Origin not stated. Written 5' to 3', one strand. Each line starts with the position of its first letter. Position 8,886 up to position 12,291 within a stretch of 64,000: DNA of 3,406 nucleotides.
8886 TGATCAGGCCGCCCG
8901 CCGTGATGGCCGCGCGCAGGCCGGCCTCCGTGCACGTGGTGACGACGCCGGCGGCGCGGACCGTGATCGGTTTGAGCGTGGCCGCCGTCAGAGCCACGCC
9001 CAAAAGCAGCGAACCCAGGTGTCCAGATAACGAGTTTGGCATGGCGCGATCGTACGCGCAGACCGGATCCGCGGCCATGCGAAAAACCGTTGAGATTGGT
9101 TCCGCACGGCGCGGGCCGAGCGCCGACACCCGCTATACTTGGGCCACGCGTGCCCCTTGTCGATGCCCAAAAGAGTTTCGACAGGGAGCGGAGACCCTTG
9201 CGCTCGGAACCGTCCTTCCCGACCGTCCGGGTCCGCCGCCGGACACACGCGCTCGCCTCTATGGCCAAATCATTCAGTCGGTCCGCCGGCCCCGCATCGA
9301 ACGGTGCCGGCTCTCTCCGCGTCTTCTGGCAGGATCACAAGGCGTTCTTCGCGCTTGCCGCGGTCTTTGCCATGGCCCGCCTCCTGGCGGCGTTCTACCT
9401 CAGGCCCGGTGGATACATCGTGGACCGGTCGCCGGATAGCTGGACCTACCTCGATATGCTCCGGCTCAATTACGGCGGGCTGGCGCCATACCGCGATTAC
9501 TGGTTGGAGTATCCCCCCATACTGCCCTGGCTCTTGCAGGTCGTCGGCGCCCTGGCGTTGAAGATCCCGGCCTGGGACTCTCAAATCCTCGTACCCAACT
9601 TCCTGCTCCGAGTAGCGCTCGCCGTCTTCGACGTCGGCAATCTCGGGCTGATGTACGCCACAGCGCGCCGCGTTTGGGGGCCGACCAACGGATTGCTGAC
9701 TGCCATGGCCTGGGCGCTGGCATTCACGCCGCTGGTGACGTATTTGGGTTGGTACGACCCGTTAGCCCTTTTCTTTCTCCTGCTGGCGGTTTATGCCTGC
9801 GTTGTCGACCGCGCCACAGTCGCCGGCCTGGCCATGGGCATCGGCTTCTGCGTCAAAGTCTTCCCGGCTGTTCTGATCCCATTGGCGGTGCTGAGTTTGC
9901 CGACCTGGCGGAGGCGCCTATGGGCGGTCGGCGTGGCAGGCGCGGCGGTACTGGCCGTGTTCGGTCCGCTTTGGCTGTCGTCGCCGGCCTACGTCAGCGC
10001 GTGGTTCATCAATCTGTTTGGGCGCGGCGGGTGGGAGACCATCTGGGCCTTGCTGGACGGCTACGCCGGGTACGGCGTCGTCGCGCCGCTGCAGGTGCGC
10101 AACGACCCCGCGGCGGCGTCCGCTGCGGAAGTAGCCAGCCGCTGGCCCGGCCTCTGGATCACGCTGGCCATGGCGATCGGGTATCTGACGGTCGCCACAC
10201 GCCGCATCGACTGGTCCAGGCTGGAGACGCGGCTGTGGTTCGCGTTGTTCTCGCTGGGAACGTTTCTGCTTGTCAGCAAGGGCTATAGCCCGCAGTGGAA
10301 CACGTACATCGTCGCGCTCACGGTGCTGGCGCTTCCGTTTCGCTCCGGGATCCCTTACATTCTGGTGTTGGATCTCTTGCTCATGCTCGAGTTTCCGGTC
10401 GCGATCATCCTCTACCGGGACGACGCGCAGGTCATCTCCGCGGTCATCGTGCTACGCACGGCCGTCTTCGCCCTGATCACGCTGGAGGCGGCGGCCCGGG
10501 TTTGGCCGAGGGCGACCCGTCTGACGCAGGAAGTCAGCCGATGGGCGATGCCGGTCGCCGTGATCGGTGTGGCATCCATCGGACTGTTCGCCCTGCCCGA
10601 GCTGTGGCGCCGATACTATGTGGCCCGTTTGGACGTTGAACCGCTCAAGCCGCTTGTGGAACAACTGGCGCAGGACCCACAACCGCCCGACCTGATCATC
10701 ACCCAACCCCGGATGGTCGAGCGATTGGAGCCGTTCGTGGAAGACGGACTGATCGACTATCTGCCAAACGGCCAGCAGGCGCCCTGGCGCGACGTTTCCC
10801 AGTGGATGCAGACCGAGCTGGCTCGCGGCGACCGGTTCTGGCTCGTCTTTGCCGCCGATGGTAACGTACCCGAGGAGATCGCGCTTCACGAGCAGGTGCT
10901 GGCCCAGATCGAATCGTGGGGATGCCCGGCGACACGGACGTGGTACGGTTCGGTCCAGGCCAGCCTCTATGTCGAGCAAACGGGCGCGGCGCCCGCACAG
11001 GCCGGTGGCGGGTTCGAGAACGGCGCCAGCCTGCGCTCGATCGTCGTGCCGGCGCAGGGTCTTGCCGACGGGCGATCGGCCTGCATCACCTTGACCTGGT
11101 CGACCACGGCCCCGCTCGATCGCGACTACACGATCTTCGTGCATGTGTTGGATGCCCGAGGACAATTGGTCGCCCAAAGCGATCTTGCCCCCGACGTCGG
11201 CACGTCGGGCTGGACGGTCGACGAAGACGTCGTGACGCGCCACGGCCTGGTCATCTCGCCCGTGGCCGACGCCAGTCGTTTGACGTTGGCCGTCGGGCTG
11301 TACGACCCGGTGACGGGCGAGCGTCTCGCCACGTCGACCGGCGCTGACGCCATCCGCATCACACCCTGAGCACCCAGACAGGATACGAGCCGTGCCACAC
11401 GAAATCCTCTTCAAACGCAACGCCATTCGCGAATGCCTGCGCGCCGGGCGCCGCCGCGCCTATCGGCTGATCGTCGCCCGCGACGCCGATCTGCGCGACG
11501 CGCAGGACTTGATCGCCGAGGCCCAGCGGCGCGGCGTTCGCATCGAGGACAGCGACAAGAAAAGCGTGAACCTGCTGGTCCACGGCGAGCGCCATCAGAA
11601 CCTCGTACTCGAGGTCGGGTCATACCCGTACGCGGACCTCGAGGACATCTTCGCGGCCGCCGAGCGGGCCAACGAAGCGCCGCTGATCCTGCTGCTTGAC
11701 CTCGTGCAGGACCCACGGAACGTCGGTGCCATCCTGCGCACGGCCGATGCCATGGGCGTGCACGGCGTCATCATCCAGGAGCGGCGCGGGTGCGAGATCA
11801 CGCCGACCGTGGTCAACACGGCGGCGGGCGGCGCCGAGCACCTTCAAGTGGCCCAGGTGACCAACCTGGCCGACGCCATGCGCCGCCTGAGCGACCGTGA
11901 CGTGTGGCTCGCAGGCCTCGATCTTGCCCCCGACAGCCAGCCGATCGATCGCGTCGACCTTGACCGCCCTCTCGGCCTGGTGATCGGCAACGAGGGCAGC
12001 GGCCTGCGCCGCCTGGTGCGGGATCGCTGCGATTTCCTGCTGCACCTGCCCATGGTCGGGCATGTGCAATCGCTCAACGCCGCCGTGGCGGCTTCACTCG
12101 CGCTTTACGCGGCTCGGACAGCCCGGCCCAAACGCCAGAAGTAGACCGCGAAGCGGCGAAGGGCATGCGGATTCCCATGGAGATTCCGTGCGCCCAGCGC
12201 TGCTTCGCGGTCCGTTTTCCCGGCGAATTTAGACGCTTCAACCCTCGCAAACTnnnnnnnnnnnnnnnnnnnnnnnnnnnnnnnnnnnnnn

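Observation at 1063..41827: Eight GT-C-like polytopic membrane genes of several families lie within about 41 kb, threaded through housekeeping translation genes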

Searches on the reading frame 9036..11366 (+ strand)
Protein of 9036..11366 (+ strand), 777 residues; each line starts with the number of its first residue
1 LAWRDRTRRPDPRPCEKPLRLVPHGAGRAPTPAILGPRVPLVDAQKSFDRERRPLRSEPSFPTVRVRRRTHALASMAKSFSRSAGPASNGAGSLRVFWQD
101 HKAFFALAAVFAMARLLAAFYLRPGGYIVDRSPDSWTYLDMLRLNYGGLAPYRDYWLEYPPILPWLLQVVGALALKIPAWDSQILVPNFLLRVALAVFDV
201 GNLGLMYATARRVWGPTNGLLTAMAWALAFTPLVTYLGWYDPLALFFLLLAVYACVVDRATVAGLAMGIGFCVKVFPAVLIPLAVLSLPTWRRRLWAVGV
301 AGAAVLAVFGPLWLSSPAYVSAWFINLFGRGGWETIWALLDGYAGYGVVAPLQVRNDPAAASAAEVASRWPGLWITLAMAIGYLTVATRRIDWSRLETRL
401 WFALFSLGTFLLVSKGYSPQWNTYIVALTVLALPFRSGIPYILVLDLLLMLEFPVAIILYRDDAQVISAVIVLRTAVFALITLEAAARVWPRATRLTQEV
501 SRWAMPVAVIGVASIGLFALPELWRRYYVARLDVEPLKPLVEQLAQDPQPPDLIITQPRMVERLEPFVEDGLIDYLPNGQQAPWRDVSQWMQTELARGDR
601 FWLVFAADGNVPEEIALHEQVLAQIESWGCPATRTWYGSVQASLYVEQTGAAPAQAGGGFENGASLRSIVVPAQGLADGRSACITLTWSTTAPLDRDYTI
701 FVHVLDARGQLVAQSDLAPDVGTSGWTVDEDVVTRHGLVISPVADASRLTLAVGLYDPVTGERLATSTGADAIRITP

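Call 4: search_protein_families(library=pfam, proteins=[window:9036-11366:+], max_evalue=0.01)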
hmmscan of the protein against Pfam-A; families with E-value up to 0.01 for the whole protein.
window:9036-11366:+ (777 aa): 1 family
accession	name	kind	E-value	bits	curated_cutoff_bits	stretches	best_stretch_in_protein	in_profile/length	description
PF09594.16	GT87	-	3e-06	27.6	25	1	191-414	19-236/237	Glycosyltransferase family 87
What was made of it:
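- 9261..11369 (+): GTC3: GT87 (PimE/DUF2029-like) GT-C with one C-terminal Ig-like domain; a window-specific insertion. Pfam PF09594, 27.6 bits against a 25 cut-off, covering model positions 19-236 of 237 (call 4).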

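Call 19: find_related_loci(query=window:9261-11366:+, collection=genome_contigs, flank=10000)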
Query window:9261-11366:+ (702 aa) in genome_contigs; peptide patterns used: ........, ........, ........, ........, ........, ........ (x = any residue, [..] = any of these).
63 stretches matched a pattern, but none encodes a relative of the query by tblastn (E <= 1e-3).
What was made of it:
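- Tried and rejected: A genome_contigs scan with GTC3 alone found no relatives (call 19).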

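Call 25: search_protein_families(library=ncbifam, proteins=[window:9261-11366:+], max_evalue=0.1)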
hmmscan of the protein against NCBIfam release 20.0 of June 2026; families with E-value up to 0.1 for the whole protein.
window:9261-11366:+ (702 aa): 0 families

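Call 61: search_solved_structures(query=window:9261-11366:+, max_evalue=0.1)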
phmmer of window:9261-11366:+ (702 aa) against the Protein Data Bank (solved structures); distinct sequences matched with E-value up to 0.1: 0.
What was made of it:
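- On GT87 (PF09594; PimE/DUF2029): This is marginal. phmmer found no match to solved PimE (call 61).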

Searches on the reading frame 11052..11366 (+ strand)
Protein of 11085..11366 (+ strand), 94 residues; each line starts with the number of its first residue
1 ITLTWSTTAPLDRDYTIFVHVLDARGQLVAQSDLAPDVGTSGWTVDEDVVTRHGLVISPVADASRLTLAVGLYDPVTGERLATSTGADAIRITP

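Call 21: search_protein_families(library=pfam, proteins=[window:11085-11366:+], max_evalue=10)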
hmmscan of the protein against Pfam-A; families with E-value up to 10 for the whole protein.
window:11085-11366:+ (94 aa): 0 families

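Call 38: find_homologous_proteins(query=A3, max_evalue=0.001)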
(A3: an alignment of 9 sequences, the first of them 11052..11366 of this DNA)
Query A3 (9 sequences) (105 aa, profile of the alignment): 23 proteins with E <= 0.001 among 3955 candidates.
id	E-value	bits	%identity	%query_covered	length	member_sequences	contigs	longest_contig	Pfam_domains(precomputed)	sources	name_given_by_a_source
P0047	1.8e-31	126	34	88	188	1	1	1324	-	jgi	jgi:hypothetical protein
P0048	5.0e-27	112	38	93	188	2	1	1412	-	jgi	jgi:hypothetical protein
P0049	3.9e-26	109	39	85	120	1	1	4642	-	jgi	jgi:hypothetical protein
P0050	3.8e-25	106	38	82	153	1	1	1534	-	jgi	jgi:hypothetical protein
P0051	7.7e-24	102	37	92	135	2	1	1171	-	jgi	-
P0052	6.5e-23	99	37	89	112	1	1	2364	-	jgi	jgi:hypothetical protein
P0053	7.7e-23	99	43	82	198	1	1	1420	-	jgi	jgi:hypothetical protein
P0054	9.6e-23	98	30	85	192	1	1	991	-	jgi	jgi:hypothetical protein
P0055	1.4e-22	98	43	84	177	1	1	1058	-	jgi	jgi:hypothetical protein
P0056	2.5e-22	97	32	80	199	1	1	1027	-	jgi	jgi:hypothetical protein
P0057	3.4e-22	97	39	94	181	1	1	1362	-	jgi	jgi:hypothetical protein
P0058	6.6e-22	96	39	87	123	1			-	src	-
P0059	2.1e-20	91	34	85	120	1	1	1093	-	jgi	jgi:hypothetical protein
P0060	3.9e-20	90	46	77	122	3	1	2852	-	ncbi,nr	ncbi:MAG TPA: hypothetical protein PLS79_25530, partial [Caldilinea sp.]|nr:hypothetical protein [Ca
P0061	1.9e-17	81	41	73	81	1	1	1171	-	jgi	jgi:hypothetical protein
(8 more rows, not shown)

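Call 48: predict_structure(alignment_id=A4)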
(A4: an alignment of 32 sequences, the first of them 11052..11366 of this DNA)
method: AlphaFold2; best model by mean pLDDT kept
length: 105 residues; sequences in the alignment: 32
mean_pLDDT: 91.9   pTM: 0.83
mean pLDDT of the five models: 91.9, 91.7, 91.5, 91.2, 90.2
residues with pLDDT >= 90: 85; 70-90: 13; 50-70: 5; < 50: 2
segments of 3 or more residues with pLDDT < 50: none
pLDDT, mean of each block of 10 residues (from residue 1): 62 95 97 95 96 97 93 89 98 96 90
secondary structure, 60 per line:
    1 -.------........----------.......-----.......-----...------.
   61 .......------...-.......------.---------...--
elements in order: E9-16 E27-33 E39-45 E60-67 E78-84 E101-103
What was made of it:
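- AF2 pLDDT 92, beta-sandwich (call 48).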

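Call 50: fold_search(model_id=the predicted structure, library=pdb)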
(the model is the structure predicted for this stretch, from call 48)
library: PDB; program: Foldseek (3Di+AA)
matches with E <= 10: 1661; with E <= 0.001: 0
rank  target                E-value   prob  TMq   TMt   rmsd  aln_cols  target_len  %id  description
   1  6b6l_B                1.0e-02  1.00  0.64  0.11   3.7       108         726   13  The crystal structure of glycosyl hydrolase family 2 (GH2) member from Bacteroides cellulosilyticus DSM 14838 (released 2017-10-11)
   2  6hpd                  1.2e-02  1.00  0.53  0.07   3.7        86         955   14  The structure of a beta-glucuronidase from glycoside hydrolase family 2 (released 2019-07-24)
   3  7cwd                  1.4e-02  1.00  0.56  0.09   4.9       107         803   15  Crystal structure of beta-galactosidase II from Bacillus circulans in complex with beta-D-galactopyranosyl disaccharide (released 2020-12-09)
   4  6b6l_A                1.5e-02  1.00  0.64  0.11   3.5       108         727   12  The crystal structure of glycosyl hydrolase family 2 (GH2) member from Bacteroides cellulosilyticus DSM 14838 (released 2017-10-11)
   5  7rsk_A                1.5e-02  1.00  0.65  0.10   3.5       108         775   12  The crystal structure from microfluidic crystals of glycosyl hydrolase family 2 (GH2) member from Bacteroides cellulos (released 2021-08-25)
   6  3cmg                  2.2e-02  1.00  0.51  0.10   4.7       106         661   13  Crystal structure of putative beta-galactosidase from Bacteroides fragilis (released 2008-04-29)
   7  8q2h                  3.8e-02  1.00  0.66  0.07   2.9       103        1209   12  beta-galactosidase from Bacillus circulans (released 2024-10-16)
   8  2jhx_A                4.2e-02  0.99  0.48  0.39   5.2        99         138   12  CRYSTAL STRUCTURE OF RHOGDI E155H, E157H MUTANT (released 2007-05-08)
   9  6ed1_A                4.4e-02  1.00  0.63  0.09   2.9        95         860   14  Bacteroides dorei Beta-glucuronidase (released 2019-02-13)
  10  9blp                  5.2e-02  0.92  0.45  0.35   8.0       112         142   12  T450S mutant of repeat domain 2 from Clostridium perfringens adhesin CPE0147 with intramolecular ester bond (released 2025-05-07)
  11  4ypj_A                5.5e-02  1.00  0.66  0.10   2.9       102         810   12  X-ray Structure of The Mutant of Glycoside Hydrolase (released 2015-04-29)
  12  8ges_B                5.8e-02  0.98  0.43  0.09   5.9       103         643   17  R. hominis 2 beta-glucuronidase bound to UNC10201652-glucuronide (released 2024-02-14)
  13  9nem_F                6.1e-02  0.99  0.48  0.34   3.5        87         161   11  Structure of Unc119-Farnesylated peptide complex (released 2025-09-03)
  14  2kut_MODEL_1_A        6.1e-02  0.97  0.50  0.45   5.2       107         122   12  Solution Structure of GmR58A from Geobacter metallireducens. Northeast Structural Genomics Consortium Target G (released 2010-03-23)
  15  7ui8_A                6.5e-02  1.00  0.54  0.51   3.8        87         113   11  Intramolecular ester bond-containing repeat domain from E. columbae adhesin (split and religated) (released 2023-04-05)
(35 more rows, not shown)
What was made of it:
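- The Wzt carbohydrate-binding domain scores TM 0.52 (call 50).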

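Call 87: search_solved_structures(query=A4, max_evalue=1)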
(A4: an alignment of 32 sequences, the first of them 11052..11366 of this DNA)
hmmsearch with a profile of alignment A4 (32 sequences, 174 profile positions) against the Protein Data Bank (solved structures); distinct sequences matched with E-value up to 1: 3.
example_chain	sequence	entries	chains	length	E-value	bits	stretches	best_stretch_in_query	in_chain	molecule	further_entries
4u4j_A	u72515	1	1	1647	0.19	14.8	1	37-107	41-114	Putative inner membrane lipoprotein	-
4u48_A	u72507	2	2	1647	0.19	14.8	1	37-107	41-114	Putative inner membrane lipoprotein | alpha-2-macroglobulin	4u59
9hig_g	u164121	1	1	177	0.62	13.2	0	12-76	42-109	Large ribosomal subunit protein uL6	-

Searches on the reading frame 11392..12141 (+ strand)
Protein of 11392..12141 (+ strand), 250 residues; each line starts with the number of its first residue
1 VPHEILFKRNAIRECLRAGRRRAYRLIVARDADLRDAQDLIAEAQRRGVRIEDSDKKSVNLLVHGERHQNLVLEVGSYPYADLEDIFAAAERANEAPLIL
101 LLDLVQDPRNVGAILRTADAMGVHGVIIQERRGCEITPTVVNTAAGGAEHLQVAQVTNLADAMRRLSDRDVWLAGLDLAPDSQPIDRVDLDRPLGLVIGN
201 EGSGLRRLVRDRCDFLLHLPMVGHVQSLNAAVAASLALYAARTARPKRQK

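Call 5: search_protein_families(library=pfam, proteins=[window:11392-12141:+], max_evalue=0.01)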
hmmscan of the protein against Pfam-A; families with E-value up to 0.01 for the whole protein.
window:11392-12141:+ (250 aa): 2 families
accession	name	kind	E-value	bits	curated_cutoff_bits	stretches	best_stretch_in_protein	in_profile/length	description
PF00588.24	SpoU_methylase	-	6.1e-40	137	29.7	1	98-239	2-142/142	SpoU rRNA Methylase family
PF08032.17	SpoU_sub_bind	-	1.8e-11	44.7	22.8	1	9-80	5-75/76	RNA 2'-O ribose methyltransferase substrate binding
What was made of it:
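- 11392..12144 (+): rlmB-type SpoU rRNA methyltransferase. Pfam SpoU_methylase and SpoU_sub_bind (call 5).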
